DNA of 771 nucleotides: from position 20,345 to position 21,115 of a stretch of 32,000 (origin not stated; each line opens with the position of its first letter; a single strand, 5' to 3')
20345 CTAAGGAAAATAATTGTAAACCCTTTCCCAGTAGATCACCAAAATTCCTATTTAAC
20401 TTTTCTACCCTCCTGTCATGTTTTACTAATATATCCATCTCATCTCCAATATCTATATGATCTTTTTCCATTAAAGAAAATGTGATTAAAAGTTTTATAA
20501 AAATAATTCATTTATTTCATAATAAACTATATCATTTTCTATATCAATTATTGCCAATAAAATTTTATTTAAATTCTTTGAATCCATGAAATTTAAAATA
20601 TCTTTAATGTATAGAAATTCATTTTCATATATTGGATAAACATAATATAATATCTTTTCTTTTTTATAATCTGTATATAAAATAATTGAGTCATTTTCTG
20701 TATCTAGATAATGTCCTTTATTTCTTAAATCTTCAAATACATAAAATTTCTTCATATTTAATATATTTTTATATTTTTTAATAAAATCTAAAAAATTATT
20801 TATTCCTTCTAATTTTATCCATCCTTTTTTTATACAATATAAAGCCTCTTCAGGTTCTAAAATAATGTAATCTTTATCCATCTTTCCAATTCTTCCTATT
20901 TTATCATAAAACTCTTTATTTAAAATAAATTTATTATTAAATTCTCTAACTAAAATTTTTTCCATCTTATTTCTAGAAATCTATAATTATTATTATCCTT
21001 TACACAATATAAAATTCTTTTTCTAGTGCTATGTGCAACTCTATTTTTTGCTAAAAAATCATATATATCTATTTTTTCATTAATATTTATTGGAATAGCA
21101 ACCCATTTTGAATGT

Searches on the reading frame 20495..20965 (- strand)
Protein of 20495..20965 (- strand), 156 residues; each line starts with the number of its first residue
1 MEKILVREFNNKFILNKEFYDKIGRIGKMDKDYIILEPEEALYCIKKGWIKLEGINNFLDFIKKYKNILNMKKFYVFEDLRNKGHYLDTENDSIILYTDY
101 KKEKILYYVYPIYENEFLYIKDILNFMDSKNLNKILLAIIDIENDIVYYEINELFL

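Call 58: search_protein_families(library=pfam, proteins=[window:20495-20965:-])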
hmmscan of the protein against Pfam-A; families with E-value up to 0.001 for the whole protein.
window:20495-20965:- (156 aa): 2 families
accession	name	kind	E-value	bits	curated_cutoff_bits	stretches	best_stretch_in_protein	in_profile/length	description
PF02778.19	tRNA_int_endo_N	-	3.7e-05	23.6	21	1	27-53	28-55/67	tRNA intron endonuclease, N-terminal domain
PF01974.23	tRNA_int_endo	-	0.00054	20.4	27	0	72-148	3-85/85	tRNA intron endonuclease, catalytic C-terminal domain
